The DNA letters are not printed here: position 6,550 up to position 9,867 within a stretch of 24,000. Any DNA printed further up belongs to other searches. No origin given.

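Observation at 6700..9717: ~1000-aa double HdrA: a covalent pseudo-dimer whose two halves keep complementary domain sets (three copies: 6700-9717, 10500-13511, 14594-17608)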

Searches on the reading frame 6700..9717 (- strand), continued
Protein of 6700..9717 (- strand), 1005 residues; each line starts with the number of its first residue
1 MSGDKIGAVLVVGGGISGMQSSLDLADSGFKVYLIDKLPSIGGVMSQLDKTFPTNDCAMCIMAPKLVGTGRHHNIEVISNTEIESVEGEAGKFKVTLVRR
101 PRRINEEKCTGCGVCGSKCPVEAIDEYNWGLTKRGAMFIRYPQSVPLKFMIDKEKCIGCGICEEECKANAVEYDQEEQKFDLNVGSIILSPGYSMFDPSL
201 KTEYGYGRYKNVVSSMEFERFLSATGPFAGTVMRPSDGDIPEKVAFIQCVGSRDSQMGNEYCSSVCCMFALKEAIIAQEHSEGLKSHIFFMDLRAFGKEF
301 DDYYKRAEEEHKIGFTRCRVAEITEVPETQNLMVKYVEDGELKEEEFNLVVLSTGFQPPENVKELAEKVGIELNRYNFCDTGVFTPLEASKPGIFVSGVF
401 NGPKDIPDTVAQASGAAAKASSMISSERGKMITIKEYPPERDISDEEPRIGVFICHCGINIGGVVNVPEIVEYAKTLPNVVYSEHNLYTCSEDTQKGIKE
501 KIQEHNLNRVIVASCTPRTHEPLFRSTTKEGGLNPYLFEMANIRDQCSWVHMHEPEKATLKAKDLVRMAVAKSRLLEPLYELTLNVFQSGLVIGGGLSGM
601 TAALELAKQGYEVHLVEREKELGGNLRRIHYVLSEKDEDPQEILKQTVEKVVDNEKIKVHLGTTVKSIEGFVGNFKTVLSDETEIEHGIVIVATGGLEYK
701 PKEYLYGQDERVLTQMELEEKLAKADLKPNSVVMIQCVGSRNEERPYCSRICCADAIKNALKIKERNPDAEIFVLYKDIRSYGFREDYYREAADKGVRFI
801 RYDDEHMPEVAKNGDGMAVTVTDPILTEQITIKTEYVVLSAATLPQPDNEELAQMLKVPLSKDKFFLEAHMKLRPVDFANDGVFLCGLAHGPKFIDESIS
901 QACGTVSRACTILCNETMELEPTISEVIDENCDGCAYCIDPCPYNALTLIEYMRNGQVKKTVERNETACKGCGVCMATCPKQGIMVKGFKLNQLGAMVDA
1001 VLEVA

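Call 21: search_protein_families(library=ncbifam, proteins=[window:6700-9717:-], max_evalue=0.001)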
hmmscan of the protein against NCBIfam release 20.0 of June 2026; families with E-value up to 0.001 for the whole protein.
window:6700-9717:- (1005 aa): 166 families (the best 25 are shown)
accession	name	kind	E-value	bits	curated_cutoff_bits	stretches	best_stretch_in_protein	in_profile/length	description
NF040770.1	hetero_SS_HdrA2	exception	8.6e-304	1009.6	1100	3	8-426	141-562/777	CoB-CoM heterodisulfide reductase HdrA2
NF041778.1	hetero_SS_HdrA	equivalog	3.1e-224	746.2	1400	3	9-427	145-573/771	ferredoxin:CoB-CoM heterodisulfide reductase subunit HdrA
NF041891.1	hdrA_Methbact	equivalog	3.5e-220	733.1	1300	3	8-426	135-558/762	ferredoxin:CoB-CoM heterodisulfide reductase subunit HdrA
NF042909.1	FMH_DH_FwdF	exception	2.1e-21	76.4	375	2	103-179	11-80/336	tungsten-dependent formylmethanofuran dehydrogenase subunit FwdF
NF009410.0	PRK12771.1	subfamily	2e-19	69.6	516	1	591-668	142-215/566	NAD(P)-binding protein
TIGR03997.1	mycofact_OYE_2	equivalog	7.7e-16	57.6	793.15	1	591-842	383-601/645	mycofactocin system FadH/OYE family oxidoreductase 2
TIGR03467.1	HpnE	equivalog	8.1e-15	55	283.05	1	592-627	3-38/430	hydroxysqualene dehydroxylase HpnE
TIGR02179.1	PorD_KorD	subfamily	2.1e-14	53.4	60.05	2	102-125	50-73/78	2-oxoacid:acceptor oxidoreductase, delta subunit, pyruvate/2-ketoisovalerate family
NF045637.1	carotdesatCrtDProt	equivalog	4.2e-14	52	580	2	591-639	2-50/485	1-hydroxycarotenoid 3,4-desaturase CrtD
NF005313.0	PRK06847.1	subfamily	4.6e-14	52.2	372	2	591-621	8-38/375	hypothetical protein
TIGR00275.1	TIGR00275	subfamily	2.2e-13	49.8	183.8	1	591-624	2-35/401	aminoacetone oxidase family FAD-binding enzyme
NF005560.0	PRK07233.1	equivalog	2.6e-13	49.6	252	2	591-629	4-42/435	hypothetical protein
TIGR03197.1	MnmC_Cterm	equivalog_domain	1e-12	47.8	174.2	1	591-625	3-41/400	FAD-dependent 5-carboxymethylaminomethyl-2-thiouridine(34) oxidoreductase MnmC1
TIGR04105.1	FeFe_hydrog_B1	subfamily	1.4e-12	47.1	450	1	95-172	130-206/462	monomeric [FeFe] hydrogenase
NF040684.1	PorD_Arch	equivalog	1.9e-12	47.1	120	0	149-177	57-85/85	pyruvate synthase subunit PorD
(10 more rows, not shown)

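Call 33: predict_structure(alignment_id=A1)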
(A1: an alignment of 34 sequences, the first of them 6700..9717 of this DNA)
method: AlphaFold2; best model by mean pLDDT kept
length: 1005 residues; sequences in the alignment: 34
mean_pLDDT: 82.7   pTM: 0.84
mean pLDDT of the five models: 82.7, 81.3, 80.4, 76.4, 76.4
residues with pLDDT >= 90: 367; 70-90: 491; 50-70: 107; < 50: 40
segments of 3 or more residues with pLDDT < 50: 45-57, 224-226, 870-880
pLDDT, mean of each block of 10 residues (from residue 1): 78 84 92 86 51 48 72 87 93 94 80 80 63 70 61 85 88 87 96 82 89 80 57 82 92 74 77 77 88 61 72 86 91 89 93 83 92 91 93 91 74 92 93 86 90 74 72 94 78 77 93 74 85 90 60 71 89 87 85 96 97 96 92 88 96 97 87 88 94 89 90 93 87 92 78 90 93 87 80 92 86 86 77 93 87 78 71 40 81 88 91 84 75 85 77 80 72 78 75 81 59
secondary structure, 60 per line:
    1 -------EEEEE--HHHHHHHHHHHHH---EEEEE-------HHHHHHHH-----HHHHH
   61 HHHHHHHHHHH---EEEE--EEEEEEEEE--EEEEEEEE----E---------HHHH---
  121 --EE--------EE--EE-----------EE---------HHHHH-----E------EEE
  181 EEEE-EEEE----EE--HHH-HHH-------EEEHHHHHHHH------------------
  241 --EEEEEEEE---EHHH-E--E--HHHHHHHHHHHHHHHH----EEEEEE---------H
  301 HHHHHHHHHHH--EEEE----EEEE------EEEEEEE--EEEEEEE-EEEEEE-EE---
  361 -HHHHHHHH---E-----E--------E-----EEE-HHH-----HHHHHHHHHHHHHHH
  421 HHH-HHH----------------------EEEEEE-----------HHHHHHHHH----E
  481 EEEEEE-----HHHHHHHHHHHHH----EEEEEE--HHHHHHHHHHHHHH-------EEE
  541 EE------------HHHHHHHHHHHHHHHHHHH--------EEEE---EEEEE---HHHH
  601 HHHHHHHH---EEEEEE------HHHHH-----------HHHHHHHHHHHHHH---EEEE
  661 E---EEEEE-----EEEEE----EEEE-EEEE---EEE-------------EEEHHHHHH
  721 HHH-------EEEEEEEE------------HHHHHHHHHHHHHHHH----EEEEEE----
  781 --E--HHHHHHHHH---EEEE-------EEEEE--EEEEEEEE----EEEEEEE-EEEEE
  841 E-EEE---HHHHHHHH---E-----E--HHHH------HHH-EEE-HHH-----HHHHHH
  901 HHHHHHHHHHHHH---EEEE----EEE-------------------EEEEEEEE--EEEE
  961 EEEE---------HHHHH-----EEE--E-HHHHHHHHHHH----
elements in order (helices of 4 or more, strands of 3 or more residues): E8-12 H15-27 E31-35 H43-50 H56-71 E75-78 E81-89 E92-99 H114-117 H161-165 E178-184 E186-189 E212-214 H215-222 E243-250 H265-280 E285-290 H300-311 E314-317 E322-325 E332-338 E341-347 E349-354 H362-369 E394-396 H406-423 E450-455 H467-475 E480-486 H492-504 E509-514 H517-530 E538-542 H555-573 E582-585 E589-593 H597-608 E612-617 H624-628 H640-653 E657-661 E665-669 E675-679 E684-687 E689-692 E696-698 E712-714 H715-723 E731-738 H751-766 E771-776 H786-794 E798-801 E809-813 E816-823 E828-834 E836-841 E843-845 H849-856 H869-872 E883-885 H895-913 E917-920 E925-927 E947-954 E957-964 H974-978 E984-986 H991-1001

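Call 36: find_encoding_contigs(protein=P0001, flank=10000, max_places=3)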
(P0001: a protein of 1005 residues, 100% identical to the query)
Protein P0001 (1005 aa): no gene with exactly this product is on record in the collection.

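Call 37: fold_search(model_id=the predicted structure, library=pdb)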
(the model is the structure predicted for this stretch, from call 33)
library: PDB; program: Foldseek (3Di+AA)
matches with E <= 10: 1935; with E <= 0.001: 898
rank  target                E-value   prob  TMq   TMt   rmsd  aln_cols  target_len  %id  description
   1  5odi_A                2.8e-57  1.00  0.50  0.76   4.4       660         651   37  Heterodisulfide reductase / [NiFe]-hydrogenase complex from Methanothermococcus thermolithotrophicus cocrystallized wi (released 2017-08-30)
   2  5odh_A                1.0e-56  1.00  0.50  0.75   4.0       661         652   37  Heterodisulfide reductase / [NiFe]-hydrogenase complex from Methanothermococcus thermolithotrophicus soaked with heter (released 2017-08-30)
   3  8rvy_A                2.9e-56  1.00  0.40  0.60   9.1       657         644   36  CryoEM structure of the Elp-Hdr complex of Methanothermobacter marburgensis state 1 (composite structure) (released 2025-05-14)
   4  5odc_A                3.6e-56  1.00  0.50  0.76   4.4       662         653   37  Heterodisulfide reductase / [NiFe]-hydrogenase complex from Methanothermococcus thermolithotrophicus at 2.3 A resoluti (released 2017-08-30)
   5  8rvu_A                2.9e-55  1.00  0.50  0.77   4.0       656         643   36  CryoEM structure of the Elp-Hdr complex of Methanothermobacter marburgensis state 2 (composite structure) (released 2025-05-14)
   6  7bkd_A                9.5e-53  1.00  0.43  0.61   7.5       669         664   33  Formate dehydrogenase - heterodisulfide reductase - formylmethanofuran dehydrogenase complex from Methanospirillum hun (released 2021-09-29)
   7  7bkb_A                3.3e-52  1.00  0.51  0.76   3.7       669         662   33  Formate dehydrogenase - heterodisulfide reductase - formylmethanofuran dehydrogenase complex from Methanospirillum hun (released 2021-09-29)
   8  8rwn_A                2.6e-48  1.00  0.41  0.94   1.7       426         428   46  CryoEM structure of the Hdr(ABC)2 subunits of the Elp-Hdr complex of Methanothermobacter marburgensis (released 2025-05-14)
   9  8rvu_a                1.4e-47  1.00  0.41  0.94   1.7       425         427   46  CryoEM structure of the Elp-Hdr complex of Methanothermobacter marburgensis state 2 (composite structure) (released 2025-05-14)
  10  7bke_A                5.3e-44  1.00  0.40  0.89   1.8       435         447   41  Formate dehydrogenase - heterodisulfide reductase - formylmethanofuran dehydrogenase complex from Methanospirillum hun (released 2021-09-29)
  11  7bkd_a                2.4e-42  1.00  0.41  0.90   3.8       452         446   40  Formate dehydrogenase - heterodisulfide reductase - formylmethanofuran dehydrogenase complex from Methanospirillum hun (released 2021-09-29)
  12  6tjr_A                2.6e-27  1.00  0.31  0.88   2.4       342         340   29  Structure of HdrA-like subunit from Hyphomicrobium denitrificans (released 2020-08-19)
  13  3cty_B                8.1e-16  1.00  0.24  0.68   5.3       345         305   19  Crystal structure of T. acidophilum thioredoxin reductase (released 2009-02-24)
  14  6uzi_A                4.8e-15  1.00  0.24  0.47   9.9       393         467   17  Crystal structure of Dihydrolipoyl dehydrogenase from Elizabethkingia anophelis NUHP1 (released 2020-01-15)
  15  3cty_A                7.3e-15  1.00  0.24  0.68   5.2       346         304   18  Crystal structure of T. acidophilum thioredoxin reductase (released 2009-02-24)
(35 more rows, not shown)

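Call 38: find_encoding_contigs(protein=P0025, flank=10000, max_places=2)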
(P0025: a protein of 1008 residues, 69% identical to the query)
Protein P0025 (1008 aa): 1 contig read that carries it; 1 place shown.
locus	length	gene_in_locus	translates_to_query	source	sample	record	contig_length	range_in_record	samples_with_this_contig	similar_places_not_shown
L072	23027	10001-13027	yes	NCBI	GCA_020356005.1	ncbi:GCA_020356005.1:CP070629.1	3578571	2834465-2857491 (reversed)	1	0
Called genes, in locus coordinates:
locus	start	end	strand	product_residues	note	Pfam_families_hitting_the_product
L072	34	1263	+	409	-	PF13237:Fer4_10 (faint), PF04422:FrhB_FdhB_N, PF04432:FrhB_FdhB_C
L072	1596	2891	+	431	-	PF00890:FAD_binding_2, PF01266:DAO (weak), PF07992:Pyr_redox_2 (weak), PF12831:FAD_oxidored, PF13450:NAD_binding_8 (weak), PF00037:Fer4 (weak), PF12797:Fer4_2 (weak), PF12837:Fer4_6 (weak), +1 more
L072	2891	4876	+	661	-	PF07992:Pyr_redox_2, PF12831:FAD_oxidored (weak), PF13450:NAD_binding_8 (weak), PF12838:Fer4_7 (weak), PF13187:Fer4_9 (weak), PF13237:Fer4_10 (weak), PF14697:Fer4_21, PF25160:LdpA_Fe-S-bd (weak), +2 more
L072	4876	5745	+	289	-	PF02662:FlpD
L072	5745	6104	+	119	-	-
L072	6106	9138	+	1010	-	PF00037:Fer4 (weak), PF07992:Pyr_redox_2, PF01266:DAO, PF07992:Pyr_redox_2, PF12831:FAD_oxidored, PF13450:NAD_binding_8, PF00037:Fer4, PF14697:Fer4_21, +17 more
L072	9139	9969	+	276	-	PF02662:FlpD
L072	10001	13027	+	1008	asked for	PF12831:FAD_oxidored (weak), PF00037:Fer4, PF13237:Fer4_10 (weak), PF00890:FAD_binding_2, PF07992:Pyr_redox_2, PF12831:FAD_oxidored, PF13450:NAD_binding_8, PF12838:Fer4_7, +14 more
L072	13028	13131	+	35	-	PF02662:FlpD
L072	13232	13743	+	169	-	-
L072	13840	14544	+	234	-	-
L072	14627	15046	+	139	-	PF14080:DUF4261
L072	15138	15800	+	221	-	PF13181:TPR_8 (faint), PF12895:ANAPC3 (weak), PF21033:RMD1-3 (weak), PF00515:TPR_1 (faint), PF07719:TPR_2 (faint), PF13424:TPR_12 (weak)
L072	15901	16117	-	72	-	PF03446:NAD_binding_2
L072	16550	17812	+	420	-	PF01609:DDE_Tnp_1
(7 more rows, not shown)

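Call 39: find_encoding_contigs(protein=P0052, flank=10000, max_places=2)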
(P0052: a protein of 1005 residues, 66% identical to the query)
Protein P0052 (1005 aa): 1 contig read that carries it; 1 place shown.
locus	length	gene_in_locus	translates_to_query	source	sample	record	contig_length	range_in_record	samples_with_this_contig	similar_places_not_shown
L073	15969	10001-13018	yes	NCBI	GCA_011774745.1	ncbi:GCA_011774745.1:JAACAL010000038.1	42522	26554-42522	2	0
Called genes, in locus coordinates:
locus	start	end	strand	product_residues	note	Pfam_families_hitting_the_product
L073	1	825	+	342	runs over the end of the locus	PF04014:MazE_antitoxin, PF01895:PhoU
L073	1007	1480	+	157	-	-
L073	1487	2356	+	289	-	PF02754:CCG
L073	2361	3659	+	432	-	PF00890:FAD_binding_2 (faint), PF01266:DAO (weak), PF07992:Pyr_redox_2 (faint), PF12831:FAD_oxidored, PF13450:NAD_binding_8 (weak), PF00037:Fer4 (weak), PF13187:Fer4_9, PF13534:Fer4_17 (weak), +3 more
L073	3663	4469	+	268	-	-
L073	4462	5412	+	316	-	PF13484:Fer4_16 (faint), PF12800:Fer4_4 (faint), PF12838:Fer4_7 (faint), PF00037:Fer4, PF12837:Fer4_6, PF13187:Fer4_9, PF13237:Fer4_10 (weak), PF14697:Fer4_21, +3 more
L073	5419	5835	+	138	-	PF02662:FlpD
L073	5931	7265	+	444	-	PF00890:FAD_binding_2 (weak), PF01266:DAO (weak), PF07992:Pyr_redox_2 (faint), PF12831:FAD_oxidored, PF13450:NAD_binding_8, PF12797:Fer4_2 (faint), PF00037:Fer4 (weak), PF13187:Fer4_9 (weak), +3 more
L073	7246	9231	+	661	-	PF07992:Pyr_redox_2 (faint), PF13450:NAD_binding_8 (weak), PF13187:Fer4_9, PF00037:Fer4 (weak), PF12838:Fer4_7 (weak), PF13187:Fer4_9 (weak), PF13237:Fer4_10 (weak), PF14697:Fer4_21, +5 more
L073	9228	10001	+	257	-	PF02662:FlpD, PF12840:HTH_20 (weak)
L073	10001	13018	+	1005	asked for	PF07992:Pyr_redox_2, PF00037:Fer4, PF12838:Fer4_7, PF00890:FAD_binding_2, PF07992:Pyr_redox_2, PF12831:FAD_oxidored, PF13450:NAD_binding_8, PF13738:Pyr_redox_3, +20 more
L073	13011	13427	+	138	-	PF02662:FlpD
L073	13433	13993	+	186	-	PF13534:Fer4_17, PF13183:Fer4_8, PF13237:Fer4_10 (weak), PF13187:Fer4_9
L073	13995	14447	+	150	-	-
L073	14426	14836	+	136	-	PF02754:CCG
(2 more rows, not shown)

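Call 40: find_encoding_contigs(protein=P0107, flank=10000, max_places=2)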
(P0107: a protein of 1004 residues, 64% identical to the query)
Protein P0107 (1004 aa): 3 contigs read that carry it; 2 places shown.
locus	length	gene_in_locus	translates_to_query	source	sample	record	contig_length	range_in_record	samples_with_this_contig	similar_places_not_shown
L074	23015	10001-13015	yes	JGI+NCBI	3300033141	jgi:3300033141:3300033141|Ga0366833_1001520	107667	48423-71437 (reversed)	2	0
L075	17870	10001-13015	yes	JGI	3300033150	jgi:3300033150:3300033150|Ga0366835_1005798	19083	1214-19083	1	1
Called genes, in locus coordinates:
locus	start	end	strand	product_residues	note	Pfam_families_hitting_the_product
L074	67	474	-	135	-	PF00583:Acetyltransf_1 (faint), PF13508:Acetyltransf_7 (faint)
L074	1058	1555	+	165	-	PF13484:Fer4_16 (faint), PF25160:LdpA_Fe-S-bd (faint), PF13183:Fer4_8, PF13237:Fer4_10 (faint), PF13187:Fer4_9, PF13534:Fer4_17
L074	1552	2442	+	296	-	PF02754:CCG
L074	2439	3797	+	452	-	PF00070:Pyr_redox (faint), PF01134:GIDA (faint), PF07992:Pyr_redox_2 (weak), PF12831:FAD_oxidored (weak), PF13237:Fer4_10 (faint), PF00037:Fer4 (weak), PF12838:Fer4_7, PF13484:Fer4_16 (weak), +2 more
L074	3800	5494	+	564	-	PF00890:FAD_binding_2 (weak), PF01266:DAO (weak), PF07992:Pyr_redox_2, PF12831:FAD_oxidored, PF13450:NAD_binding_8, PF00037:Fer4 (weak), PF13237:Fer4_10, PF14697:Fer4_21, +7 more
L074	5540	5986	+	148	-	PF02662:FlpD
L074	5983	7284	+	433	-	PF00890:FAD_binding_2 (weak), PF07992:Pyr_redox_2 (faint), PF12831:FAD_oxidored, PF12837:Fer4_6 (faint), PF12838:Fer4_7 (faint), PF14697:Fer4_21 (faint), PF00037:Fer4 (weak), PF13187:Fer4_9 (weak), +1 more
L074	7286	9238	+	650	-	PF12831:FAD_oxidored, PF13450:NAD_binding_8 (weak), PF13187:Fer4_9 (weak), PF00037:Fer4, PF12837:Fer4_6, PF12838:Fer4_7, PF13187:Fer4_9 (weak), PF14697:Fer4_21, +8 more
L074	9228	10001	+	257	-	PF02662:FlpD, PF01022:HTH_5 (weak), PF12802:MarR_2 (weak), PF13412:HTH_24 (weak), PF21476:PF0610-like_N (faint)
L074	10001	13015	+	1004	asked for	PF12831:FAD_oxidored (weak), PF00037:Fer4 (weak), PF13187:Fer4_9 (weak), PF07992:Pyr_redox_2, PF00890:FAD_binding_2, PF07992:Pyr_redox_2, PF13450:NAD_binding_8, PF14697:Fer4_21, +18 more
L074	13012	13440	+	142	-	PF02662:FlpD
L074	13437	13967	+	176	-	PF13237:Fer4_10 (faint), PF13183:Fer4_8, PF13187:Fer4_9, PF13534:Fer4_17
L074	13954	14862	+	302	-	PF02754:CCG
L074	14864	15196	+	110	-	-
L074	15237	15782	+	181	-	PF13237:Fer4_10 (faint), PF13183:Fer4_8, PF13187:Fer4_9, PF13534:Fer4_17 (weak)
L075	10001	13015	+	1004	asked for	PF12831:FAD_oxidored (weak), PF00037:Fer4 (weak), PF13187:Fer4_9 (weak), PF07992:Pyr_redox_2, PF00890:FAD_binding_2, PF07992:Pyr_redox_2, PF13450:NAD_binding_8, PF14697:Fer4_21, +18 more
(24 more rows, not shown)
